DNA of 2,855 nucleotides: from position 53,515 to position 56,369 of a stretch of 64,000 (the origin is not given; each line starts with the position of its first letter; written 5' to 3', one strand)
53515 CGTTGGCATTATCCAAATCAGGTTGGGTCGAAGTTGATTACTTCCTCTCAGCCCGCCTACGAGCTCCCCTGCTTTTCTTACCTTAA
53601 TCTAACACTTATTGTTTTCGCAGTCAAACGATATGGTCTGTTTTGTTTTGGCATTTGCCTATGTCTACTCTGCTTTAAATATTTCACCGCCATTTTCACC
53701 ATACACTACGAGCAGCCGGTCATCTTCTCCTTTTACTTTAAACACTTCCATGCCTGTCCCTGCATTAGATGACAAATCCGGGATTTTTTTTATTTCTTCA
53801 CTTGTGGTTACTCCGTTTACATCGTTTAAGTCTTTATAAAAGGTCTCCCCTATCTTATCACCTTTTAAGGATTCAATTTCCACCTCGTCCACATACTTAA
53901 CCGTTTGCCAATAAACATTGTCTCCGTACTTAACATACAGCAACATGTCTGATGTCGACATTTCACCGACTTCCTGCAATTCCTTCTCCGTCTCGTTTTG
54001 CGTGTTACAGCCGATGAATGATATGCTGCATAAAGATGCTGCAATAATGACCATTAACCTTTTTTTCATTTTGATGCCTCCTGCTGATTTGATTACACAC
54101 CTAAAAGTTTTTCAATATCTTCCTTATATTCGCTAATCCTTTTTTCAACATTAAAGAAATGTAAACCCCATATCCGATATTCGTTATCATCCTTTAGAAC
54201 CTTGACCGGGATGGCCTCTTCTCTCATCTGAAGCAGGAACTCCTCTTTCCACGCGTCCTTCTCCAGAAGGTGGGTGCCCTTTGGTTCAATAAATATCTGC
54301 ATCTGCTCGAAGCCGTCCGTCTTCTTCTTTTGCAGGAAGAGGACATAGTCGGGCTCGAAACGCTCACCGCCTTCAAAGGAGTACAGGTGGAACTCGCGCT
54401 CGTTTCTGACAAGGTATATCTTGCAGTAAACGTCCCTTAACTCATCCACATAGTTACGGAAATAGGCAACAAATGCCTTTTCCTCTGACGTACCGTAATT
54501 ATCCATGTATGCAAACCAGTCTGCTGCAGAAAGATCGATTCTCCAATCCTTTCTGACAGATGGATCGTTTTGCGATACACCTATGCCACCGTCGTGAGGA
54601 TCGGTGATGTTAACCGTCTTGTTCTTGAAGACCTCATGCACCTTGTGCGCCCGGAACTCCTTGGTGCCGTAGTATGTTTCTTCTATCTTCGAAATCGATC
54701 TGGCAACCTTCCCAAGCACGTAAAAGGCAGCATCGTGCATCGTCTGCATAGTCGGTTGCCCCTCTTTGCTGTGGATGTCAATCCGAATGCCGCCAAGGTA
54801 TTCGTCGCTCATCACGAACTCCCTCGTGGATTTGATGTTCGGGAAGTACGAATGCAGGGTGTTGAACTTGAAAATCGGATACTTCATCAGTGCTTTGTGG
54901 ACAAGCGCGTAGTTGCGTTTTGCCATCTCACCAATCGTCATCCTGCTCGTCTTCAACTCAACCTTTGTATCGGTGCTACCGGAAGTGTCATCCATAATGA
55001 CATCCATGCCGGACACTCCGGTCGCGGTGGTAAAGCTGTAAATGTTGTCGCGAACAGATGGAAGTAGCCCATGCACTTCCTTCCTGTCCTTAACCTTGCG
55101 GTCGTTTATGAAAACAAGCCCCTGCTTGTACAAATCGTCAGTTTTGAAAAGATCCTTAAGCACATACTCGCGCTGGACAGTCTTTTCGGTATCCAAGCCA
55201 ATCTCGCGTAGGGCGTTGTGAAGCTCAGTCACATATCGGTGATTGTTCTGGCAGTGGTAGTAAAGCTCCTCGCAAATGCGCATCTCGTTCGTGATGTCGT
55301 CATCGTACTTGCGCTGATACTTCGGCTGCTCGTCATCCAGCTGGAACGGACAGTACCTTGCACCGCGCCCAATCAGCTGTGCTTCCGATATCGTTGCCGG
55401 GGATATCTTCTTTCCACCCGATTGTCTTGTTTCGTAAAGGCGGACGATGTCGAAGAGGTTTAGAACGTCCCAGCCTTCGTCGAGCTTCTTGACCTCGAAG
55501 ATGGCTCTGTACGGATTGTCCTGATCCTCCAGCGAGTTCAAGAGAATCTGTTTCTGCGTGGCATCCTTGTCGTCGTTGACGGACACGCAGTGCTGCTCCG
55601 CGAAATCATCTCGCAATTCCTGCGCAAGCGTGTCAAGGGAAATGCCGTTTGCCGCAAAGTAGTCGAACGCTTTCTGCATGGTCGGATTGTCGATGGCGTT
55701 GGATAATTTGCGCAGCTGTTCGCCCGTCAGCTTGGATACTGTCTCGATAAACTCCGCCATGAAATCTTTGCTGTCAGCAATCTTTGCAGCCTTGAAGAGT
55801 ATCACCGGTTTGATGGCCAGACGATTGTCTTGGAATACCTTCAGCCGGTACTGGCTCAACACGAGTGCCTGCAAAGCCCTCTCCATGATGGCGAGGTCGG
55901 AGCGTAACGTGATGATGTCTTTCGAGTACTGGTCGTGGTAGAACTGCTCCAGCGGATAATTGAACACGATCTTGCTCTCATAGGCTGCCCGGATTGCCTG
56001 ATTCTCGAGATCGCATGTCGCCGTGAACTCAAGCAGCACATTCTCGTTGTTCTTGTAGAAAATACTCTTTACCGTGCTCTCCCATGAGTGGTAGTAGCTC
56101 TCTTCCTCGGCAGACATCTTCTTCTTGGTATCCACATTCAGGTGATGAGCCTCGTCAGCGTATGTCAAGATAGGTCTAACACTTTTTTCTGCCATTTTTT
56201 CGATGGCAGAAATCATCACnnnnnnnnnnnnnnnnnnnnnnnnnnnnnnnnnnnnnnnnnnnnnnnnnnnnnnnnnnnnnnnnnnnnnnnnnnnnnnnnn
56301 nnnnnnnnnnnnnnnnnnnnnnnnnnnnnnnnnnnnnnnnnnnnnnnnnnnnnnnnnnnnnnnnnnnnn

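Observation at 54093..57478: HTH / AbiH-like / Walker-A-less Res-like helicase-nuclease packed into one transcription unit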

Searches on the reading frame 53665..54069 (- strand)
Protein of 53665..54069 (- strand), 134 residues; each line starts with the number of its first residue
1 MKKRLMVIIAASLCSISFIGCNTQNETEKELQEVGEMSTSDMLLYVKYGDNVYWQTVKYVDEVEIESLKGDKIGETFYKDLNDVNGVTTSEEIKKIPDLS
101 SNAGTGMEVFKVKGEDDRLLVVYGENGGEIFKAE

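Call 5: search_protein_families(library=pfam, proteins=[window:53665-54069:-], max_evalue=0.01)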
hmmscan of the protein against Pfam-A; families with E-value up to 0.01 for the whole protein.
window:53665-54069:- (134 aa): 0 families

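Call 46: find_encoding_contigs(protein=window:53665-54069:-, flank=10000, max_places=10)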
Protein window:53665-54069:- (134 aa): 23 contigs read that carry it; 10 places shown.
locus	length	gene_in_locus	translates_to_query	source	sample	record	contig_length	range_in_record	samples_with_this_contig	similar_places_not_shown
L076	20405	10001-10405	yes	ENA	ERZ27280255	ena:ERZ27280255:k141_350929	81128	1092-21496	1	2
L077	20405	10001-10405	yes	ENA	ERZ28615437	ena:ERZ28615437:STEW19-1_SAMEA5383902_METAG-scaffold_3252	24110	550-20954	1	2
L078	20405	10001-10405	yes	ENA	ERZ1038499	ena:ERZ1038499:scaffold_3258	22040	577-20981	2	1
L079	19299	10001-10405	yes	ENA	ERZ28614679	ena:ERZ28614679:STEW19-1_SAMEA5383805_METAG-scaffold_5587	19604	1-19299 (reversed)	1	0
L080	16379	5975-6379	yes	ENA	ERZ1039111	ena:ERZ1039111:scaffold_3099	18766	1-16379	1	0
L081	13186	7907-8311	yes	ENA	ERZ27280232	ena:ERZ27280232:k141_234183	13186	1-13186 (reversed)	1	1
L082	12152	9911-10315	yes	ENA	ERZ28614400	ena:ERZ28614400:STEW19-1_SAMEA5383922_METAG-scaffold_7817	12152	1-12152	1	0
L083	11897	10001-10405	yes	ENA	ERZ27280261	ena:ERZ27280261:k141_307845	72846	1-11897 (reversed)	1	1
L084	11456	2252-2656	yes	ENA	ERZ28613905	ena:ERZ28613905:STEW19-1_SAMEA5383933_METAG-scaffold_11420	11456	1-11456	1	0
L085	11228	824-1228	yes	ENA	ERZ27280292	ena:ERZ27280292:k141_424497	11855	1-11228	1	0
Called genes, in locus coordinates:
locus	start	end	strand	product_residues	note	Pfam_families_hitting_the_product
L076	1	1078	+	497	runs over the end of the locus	PF01510:Amidase_2, PF01832:Glucosaminidase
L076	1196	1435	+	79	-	PF21757:DUF6870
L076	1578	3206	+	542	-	PF00239:Resolvase, PF07508:Recombinase, PF13408:Zn_ribbon_recom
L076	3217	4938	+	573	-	PF00239:Resolvase, PF07508:Recombinase, PF14287:DUF4368 (faint), PF13408:Zn_ribbon_recom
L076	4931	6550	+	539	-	PF00239:Resolvase, PF07508:Recombinase, PF13408:Zn_ribbon_recom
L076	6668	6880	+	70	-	-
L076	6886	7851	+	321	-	PF14253:AbiH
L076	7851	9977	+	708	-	PF27159:HI_1054_N, PF27365:HI_1054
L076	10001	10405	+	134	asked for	-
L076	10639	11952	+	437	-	PF01964:ThiC_Rad_SAM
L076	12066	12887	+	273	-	PF08543:Phos_pyr_kin, PF00294:PfkB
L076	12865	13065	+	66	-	PF02597:ThiS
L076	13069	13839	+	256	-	PF05690:ThiG, PF00977:His_biosynth (weak)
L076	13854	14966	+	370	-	PF04055:Radical_SAM, PF06968:BATS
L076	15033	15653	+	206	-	PF00899:ThiF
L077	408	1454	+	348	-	PF00756:Esterase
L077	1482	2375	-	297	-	PF10340:Say1_Mug180, PF07859:Abhydrolase_3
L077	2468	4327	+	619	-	PF00664:ABC_membrane, PF00005:ABC_tran, PF02463:SMC_N (faint)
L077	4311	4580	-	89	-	-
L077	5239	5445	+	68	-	-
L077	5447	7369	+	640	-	PF12564:TypeIII_RM_meth, PF01555:N6_N4_Mtase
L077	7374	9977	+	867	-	PF00270:DEAD, PF04851:ResIII, PF27159:HI_1054_N, PF27365:HI_1054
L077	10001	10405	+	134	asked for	-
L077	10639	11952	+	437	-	PF01964:ThiC_Rad_SAM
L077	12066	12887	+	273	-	PF08543:Phos_pyr_kin, PF00294:PfkB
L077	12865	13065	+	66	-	PF02597:ThiS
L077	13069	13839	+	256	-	PF05690:ThiG, PF00977:His_biosynth (weak)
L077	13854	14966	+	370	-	PF04055:Radical_SAM, PF06968:BATS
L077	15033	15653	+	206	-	PF00899:ThiF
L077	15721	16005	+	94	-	PF02002:TFIIE_alpha (weak), PF01022:HTH_5, PF12840:HTH_20 (weak), PF13412:HTH_24 (faint)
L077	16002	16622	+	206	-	-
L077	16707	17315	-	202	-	PF12844:HTH_19, PF13560:HTH_31, PF01381:HTH_3, PF13443:HTH_26 (weak)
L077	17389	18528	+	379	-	PF00294:PfkB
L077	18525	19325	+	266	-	PF04237:YjbR, PF01035:DNA_binding_1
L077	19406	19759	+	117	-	PF00462:Glutaredoxin, PF03960:ArsC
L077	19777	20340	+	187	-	PF01613:Flavin_Reduct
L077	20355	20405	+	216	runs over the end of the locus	PF02525:Flavodoxin_2, PF03358:FMN_red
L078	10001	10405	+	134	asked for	-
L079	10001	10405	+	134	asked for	-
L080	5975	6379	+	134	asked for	-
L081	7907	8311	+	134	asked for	-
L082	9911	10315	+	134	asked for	-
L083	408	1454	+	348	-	PF00756:Esterase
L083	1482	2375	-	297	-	PF10340:Say1_Mug180, PF07859:Abhydrolase_3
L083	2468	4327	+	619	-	PF00664:ABC_membrane, PF00005:ABC_tran, PF02463:SMC_N (faint)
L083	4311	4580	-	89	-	-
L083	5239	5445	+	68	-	-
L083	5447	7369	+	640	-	PF12564:TypeIII_RM_meth, PF01555:N6_N4_Mtase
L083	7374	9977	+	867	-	PF00270:DEAD (weak), PF04851:ResIII, PF27159:HI_1054_N, PF27365:HI_1054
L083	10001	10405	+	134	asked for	-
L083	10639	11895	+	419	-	?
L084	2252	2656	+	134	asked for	-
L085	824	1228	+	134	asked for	-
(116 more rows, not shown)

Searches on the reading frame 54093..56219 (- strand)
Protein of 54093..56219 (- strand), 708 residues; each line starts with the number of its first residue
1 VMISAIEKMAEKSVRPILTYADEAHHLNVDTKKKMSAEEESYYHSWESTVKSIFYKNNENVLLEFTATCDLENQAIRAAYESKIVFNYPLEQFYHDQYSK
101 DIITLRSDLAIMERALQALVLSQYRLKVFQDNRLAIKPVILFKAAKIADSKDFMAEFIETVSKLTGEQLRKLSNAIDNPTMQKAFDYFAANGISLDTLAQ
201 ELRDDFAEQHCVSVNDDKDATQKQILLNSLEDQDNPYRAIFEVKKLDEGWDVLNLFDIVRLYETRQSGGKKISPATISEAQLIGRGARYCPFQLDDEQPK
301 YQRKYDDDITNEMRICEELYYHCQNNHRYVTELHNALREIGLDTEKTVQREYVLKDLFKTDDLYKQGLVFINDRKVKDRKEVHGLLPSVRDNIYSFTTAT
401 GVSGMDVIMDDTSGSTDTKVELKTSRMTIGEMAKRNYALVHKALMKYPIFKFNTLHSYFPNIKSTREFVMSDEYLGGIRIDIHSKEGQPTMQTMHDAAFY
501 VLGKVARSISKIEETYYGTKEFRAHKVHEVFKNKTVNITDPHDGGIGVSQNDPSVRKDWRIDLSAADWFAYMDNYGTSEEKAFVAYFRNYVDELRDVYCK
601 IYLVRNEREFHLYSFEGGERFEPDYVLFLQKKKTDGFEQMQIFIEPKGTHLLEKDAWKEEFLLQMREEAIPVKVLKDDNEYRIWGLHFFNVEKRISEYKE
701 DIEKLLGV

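Call 5: search_protein_families(library=pfam, proteins=[window:54093-56219:-], max_evalue=0.01)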
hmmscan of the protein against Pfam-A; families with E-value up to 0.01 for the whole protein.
window:54093-56219:- (708 aa): 0 families

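Call 6: search_protein_families(library=padloc, proteins=[window:54093-56219:-], max_evalue=0.01)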
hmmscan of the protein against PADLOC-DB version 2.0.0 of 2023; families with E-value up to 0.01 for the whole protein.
window:54093-56219:- (708 aa): 2 families
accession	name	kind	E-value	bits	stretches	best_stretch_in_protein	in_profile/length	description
PDLC03651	REase_III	-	6.6e-92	307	1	16-694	188-849/873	Type III restriction enzyme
PDLC03648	REase_III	-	0.00098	15.3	1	223-288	299-353/871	Type III restriction enzyme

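Call 7: find_homologous_proteins(query=window:54093-56219:-)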
Query window:54093-56219:- (708 aa): 8000 proteins with E <= 0.001 among 8000 candidates; the best 120 are listed.
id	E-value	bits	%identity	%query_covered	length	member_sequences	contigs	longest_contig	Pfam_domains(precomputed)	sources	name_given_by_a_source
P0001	0.0e+0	1451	92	97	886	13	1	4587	PF00270.36,PF27365.1,PF27159.1,PF04851.22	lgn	-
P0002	0.0e+0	1431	89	98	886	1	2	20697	PF00270.36,PF27365.1,PF27159.1,PF04851.22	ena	-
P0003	0.0e+0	1386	88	97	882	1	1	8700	PF00270.36,PF27365.1,PF27159.1,PF04851.22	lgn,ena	-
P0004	0.0e+0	1338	84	97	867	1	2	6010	PF00270.36,PF27365.1,PF27159.1,PF04851.22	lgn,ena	-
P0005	0.0e+0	1318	81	98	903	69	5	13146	PF00270.36,PF27365.1,PF27159.1,PF04851.22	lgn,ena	-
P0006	0.0e+0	1316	82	97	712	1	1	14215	PF27365.1,PF27159.1,PF04851.22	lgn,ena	-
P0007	0.0e+0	1309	82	97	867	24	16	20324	PF00270.36,PF27365.1,PF27159.1,PF04851.22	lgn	-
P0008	0.0e+0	1304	82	97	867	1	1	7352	PF00270.36,PF27365.1,PF27159.1,PF04851.22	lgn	-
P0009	0.0e+0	1279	79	98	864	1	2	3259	PF00270.36,PF27365.1,PF27159.1,PF04851.22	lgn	-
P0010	0.0e+0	1276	79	98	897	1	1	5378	PF00270.36,PF27365.1,PF27159.1,PF04851.22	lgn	-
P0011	0.0e+0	1261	79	98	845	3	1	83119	PF00270.36,PF27365.1,PF27159.1,PF04851.22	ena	-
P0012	0.0e+0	1239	77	97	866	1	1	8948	PF00270.36,PF27365.1,PF27159.1,PF04851.22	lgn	-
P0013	0.0e+0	1221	76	97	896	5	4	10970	PF00270.36,PF27365.1,PF27159.1,PF04851.22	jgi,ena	-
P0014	0.0e+0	1220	76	97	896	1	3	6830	PF00270.36,PF27365.1,PF27159.1,PF04851.22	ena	-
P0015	0.0e+0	1219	76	97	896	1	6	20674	PF00270.36,PF27365.1,PF27159.1,PF04851.22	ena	-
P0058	0.0e+0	1202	74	98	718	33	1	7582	PF27365.1,PF27159.1,PF04851.22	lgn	-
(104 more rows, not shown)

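Call 10: find_encoding_contigs(protein=P0002, flank=10000, max_places=3)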
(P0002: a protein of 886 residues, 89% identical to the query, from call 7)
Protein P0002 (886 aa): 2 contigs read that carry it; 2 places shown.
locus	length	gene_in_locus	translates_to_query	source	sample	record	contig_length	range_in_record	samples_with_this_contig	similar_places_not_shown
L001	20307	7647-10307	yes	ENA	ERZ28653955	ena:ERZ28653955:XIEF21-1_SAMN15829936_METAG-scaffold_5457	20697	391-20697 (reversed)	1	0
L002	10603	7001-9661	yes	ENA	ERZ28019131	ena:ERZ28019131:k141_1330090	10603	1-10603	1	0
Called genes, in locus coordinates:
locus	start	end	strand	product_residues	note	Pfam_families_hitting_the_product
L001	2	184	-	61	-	?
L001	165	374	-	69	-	-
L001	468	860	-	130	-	-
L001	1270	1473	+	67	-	PF13443:HTH_26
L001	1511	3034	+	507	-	PF08878:HamA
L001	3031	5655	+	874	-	PF00270:DEAD, PF04851:ResIII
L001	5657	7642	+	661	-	PF12564:TypeIII_RM_meth, PF01555:N6_N4_Mtase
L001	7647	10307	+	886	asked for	PF00270:DEAD (weak), PF04851:ResIII, PF27159:HI_1054_N, PF27365:HI_1054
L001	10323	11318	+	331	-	PF28530:DUF8426, PF04471:Mrr_cat, PF22722:NA-iREase1 (weak)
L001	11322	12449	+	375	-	-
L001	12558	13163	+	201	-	PF03352:Adenine_glyco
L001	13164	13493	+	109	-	PF03992:ABM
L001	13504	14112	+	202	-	PF01209:Ubie_methyltran, PF05401:NodS, PF05219:DREV, PF13489:Methyltransf_23, PF13847:Methyltransf_31, PF08241:Methyltransf_11, PF08242:Methyltransf_12, PF13649:Methyltransf_25, +1 more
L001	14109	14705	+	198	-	PF00132:Hexapep, PF14602:Hexapep_2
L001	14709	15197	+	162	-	-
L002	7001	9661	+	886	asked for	PF00270:DEAD (weak), PF04851:ResIII, PF27159:HI_1054_N, PF27365:HI_1054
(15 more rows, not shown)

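Call 11: find_encoding_contigs(protein=window:54093-56219:-, flank=10000, max_places=6)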
Protein window:54093-56219:- (708 aa): 3 contigs read that carry it; 1 place shown.
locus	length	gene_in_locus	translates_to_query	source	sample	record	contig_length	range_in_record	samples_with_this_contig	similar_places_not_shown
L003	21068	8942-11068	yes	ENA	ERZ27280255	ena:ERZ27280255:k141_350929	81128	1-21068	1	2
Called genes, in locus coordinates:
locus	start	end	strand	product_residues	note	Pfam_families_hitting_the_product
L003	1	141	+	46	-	?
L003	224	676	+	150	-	PF05105:Phage_holin_4_1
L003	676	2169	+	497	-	PF01510:Amidase_2, PF01832:Glucosaminidase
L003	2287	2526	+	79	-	PF21757:DUF6870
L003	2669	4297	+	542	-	PF00239:Resolvase, PF07508:Recombinase, PF13408:Zn_ribbon_recom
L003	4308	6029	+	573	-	PF00239:Resolvase, PF07508:Recombinase, PF14287:DUF4368 (faint), PF13408:Zn_ribbon_recom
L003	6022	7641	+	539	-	PF00239:Resolvase, PF07508:Recombinase, PF13408:Zn_ribbon_recom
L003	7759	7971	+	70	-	-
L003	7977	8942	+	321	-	PF14253:AbiH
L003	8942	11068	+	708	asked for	PF27159:HI_1054_N, PF27365:HI_1054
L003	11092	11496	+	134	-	-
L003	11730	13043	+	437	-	PF01964:ThiC_Rad_SAM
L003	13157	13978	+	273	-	PF08543:Phos_pyr_kin, PF00294:PfkB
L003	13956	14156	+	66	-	PF02597:ThiS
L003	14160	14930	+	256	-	PF05690:ThiG, PF00977:His_biosynth (weak)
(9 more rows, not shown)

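Call 13: find_encoding_contigs(protein=P0001, flank=10000, max_places=3)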
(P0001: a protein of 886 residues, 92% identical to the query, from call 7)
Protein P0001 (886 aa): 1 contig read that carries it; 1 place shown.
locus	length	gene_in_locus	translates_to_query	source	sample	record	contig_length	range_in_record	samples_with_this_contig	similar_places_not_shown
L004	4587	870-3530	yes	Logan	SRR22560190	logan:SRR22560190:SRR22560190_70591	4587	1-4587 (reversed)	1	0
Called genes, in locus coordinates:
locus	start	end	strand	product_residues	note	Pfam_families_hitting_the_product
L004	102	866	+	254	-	PF01555:N6_N4_Mtase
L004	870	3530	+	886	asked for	PF00270:DEAD, PF04851:ResIII, PF27159:HI_1054_N, PF27365:HI_1054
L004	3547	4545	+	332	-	PF28530:DUF8426, PF04471:Mrr_cat, PF22722:NA-iREase1 (weak)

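Call 14: find_encoding_contigs(protein=P0006, flank=10000, max_places=3)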
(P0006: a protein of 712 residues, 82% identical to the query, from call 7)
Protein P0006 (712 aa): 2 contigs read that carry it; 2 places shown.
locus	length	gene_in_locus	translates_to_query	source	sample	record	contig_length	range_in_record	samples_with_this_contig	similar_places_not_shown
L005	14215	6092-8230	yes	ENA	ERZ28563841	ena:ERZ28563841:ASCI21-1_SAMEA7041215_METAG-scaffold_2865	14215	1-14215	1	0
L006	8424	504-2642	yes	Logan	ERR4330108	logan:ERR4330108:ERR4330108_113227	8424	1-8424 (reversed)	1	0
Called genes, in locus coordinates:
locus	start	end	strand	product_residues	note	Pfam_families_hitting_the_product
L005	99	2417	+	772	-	-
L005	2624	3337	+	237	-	PF00571:CBS (faint)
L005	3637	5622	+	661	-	PF12564:TypeIII_RM_meth, PF01555:N6_N4_Mtase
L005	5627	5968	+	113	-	PF04851:ResIII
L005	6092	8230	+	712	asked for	PF04851:ResIII (weak), PF27159:HI_1054_N, PF27365:HI_1054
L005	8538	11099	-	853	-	PF09823:DUF2357 (weak)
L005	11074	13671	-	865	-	-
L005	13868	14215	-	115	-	?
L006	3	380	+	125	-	?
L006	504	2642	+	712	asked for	PF04851:ResIII (weak), PF27159:HI_1054_N, PF27365:HI_1054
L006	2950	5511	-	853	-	PF09823:DUF2357 (weak)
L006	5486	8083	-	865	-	-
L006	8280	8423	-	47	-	?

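Call 15: find_encoding_contigs(protein=P0058, flank=10000, max_places=3)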
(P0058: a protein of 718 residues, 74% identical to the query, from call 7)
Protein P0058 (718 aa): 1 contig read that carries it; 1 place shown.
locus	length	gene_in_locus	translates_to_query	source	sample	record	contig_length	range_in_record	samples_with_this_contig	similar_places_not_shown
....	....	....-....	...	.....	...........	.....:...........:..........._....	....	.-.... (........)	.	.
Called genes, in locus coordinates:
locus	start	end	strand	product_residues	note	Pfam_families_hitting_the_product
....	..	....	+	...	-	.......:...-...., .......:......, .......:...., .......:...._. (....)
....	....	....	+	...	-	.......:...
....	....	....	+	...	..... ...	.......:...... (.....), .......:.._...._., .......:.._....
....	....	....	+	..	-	-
